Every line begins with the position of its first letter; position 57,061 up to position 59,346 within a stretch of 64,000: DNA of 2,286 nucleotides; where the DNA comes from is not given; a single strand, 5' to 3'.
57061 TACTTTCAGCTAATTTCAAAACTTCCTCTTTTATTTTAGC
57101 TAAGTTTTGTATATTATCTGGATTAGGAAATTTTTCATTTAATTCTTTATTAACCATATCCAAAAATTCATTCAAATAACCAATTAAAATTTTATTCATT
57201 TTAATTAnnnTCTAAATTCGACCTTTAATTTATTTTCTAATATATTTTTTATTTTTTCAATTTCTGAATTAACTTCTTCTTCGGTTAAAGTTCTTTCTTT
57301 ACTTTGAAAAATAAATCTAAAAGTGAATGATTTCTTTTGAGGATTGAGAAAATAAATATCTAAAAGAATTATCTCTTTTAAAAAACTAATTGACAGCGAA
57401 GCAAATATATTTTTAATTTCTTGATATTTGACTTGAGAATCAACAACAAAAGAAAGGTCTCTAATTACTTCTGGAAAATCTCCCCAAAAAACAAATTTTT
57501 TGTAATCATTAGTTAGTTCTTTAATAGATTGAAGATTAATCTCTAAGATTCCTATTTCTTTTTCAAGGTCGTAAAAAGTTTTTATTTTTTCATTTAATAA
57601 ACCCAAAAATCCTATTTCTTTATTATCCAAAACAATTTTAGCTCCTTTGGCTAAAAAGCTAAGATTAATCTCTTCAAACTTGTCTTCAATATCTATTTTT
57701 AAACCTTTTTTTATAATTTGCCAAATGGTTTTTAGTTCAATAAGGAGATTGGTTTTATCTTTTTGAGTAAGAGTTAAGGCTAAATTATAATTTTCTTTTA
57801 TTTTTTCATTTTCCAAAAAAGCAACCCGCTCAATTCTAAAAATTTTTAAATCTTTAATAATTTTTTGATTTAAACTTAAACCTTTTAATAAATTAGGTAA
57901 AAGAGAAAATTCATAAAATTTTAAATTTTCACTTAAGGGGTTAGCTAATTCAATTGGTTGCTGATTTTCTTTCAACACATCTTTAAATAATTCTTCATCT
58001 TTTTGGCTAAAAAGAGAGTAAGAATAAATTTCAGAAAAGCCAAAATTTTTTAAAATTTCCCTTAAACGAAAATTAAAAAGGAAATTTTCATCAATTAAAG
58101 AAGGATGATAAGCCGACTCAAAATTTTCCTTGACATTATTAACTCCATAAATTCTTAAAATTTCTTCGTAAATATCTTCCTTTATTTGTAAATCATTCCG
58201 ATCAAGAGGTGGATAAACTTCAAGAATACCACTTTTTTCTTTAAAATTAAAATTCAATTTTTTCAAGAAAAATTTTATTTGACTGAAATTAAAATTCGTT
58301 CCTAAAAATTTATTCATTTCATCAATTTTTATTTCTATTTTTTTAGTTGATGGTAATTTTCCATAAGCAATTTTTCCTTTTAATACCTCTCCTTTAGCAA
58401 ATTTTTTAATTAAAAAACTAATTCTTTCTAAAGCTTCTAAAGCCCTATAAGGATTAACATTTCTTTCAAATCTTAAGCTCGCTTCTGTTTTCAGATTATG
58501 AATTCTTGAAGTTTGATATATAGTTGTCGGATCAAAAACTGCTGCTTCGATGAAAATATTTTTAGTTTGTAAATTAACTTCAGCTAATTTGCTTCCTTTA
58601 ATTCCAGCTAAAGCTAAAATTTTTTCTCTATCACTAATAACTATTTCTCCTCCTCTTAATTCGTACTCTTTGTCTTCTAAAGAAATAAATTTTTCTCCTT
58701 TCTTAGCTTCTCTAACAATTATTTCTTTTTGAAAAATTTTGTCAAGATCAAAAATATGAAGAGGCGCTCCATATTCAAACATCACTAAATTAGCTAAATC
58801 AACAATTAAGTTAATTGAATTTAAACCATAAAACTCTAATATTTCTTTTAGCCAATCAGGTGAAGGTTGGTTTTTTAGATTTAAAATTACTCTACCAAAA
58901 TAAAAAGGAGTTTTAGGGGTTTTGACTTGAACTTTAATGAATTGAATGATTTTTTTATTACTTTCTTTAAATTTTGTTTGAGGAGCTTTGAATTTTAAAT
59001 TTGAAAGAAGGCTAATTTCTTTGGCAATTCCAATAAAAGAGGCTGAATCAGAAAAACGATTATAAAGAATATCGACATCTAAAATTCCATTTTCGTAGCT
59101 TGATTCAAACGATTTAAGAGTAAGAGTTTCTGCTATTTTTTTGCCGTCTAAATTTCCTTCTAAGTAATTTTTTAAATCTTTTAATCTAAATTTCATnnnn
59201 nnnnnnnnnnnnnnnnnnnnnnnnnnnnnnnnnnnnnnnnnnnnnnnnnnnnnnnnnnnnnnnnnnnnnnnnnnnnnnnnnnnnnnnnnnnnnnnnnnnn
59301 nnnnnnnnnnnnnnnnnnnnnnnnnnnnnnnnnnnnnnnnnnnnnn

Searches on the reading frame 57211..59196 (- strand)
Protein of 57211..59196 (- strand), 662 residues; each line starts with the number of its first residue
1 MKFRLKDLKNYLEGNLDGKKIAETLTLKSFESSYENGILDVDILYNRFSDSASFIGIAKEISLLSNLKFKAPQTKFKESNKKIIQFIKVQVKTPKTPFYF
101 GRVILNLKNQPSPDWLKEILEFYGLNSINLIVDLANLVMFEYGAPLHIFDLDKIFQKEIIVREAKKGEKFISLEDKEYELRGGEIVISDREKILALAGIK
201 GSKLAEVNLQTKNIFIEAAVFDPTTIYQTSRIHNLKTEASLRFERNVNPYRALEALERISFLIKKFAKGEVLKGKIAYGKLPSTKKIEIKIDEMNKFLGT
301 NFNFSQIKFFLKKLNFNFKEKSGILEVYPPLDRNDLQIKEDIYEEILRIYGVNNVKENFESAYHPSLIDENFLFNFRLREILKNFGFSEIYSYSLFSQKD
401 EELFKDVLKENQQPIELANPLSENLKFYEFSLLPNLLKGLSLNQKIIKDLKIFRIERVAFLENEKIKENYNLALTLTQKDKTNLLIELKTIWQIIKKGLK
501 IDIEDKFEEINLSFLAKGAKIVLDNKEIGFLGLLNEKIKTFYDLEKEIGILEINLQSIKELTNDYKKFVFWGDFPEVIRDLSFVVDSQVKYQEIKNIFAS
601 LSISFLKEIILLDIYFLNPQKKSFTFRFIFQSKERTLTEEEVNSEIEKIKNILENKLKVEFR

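Call 97: search_protein_families(library=pfam, proteins=[window:57211-59196:-], max_evalue=0.0001)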
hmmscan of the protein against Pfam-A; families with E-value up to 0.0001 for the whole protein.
window:57211-59196:- (662 aa): 4 families
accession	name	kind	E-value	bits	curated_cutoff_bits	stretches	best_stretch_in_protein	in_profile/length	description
PF03483.22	B3_4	-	5.3e-59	199.2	29.3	1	96-267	2-173/174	B3/4 domain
PF17759.6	tRNA_synthFbeta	-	5.6e-27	95.1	22.4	1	371-555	18-214/214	Phenylalanyl tRNA synthetase beta chain CLM domain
PF03147.19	FDX-ACB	-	2e-22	79.9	31.1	1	573-662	2-94/94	Ferredoxin-fold anticodon binding domain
PF03484.21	B5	-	1.1e-17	64.4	28.6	1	287-351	1-66/67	tRNA synthetase B5 domain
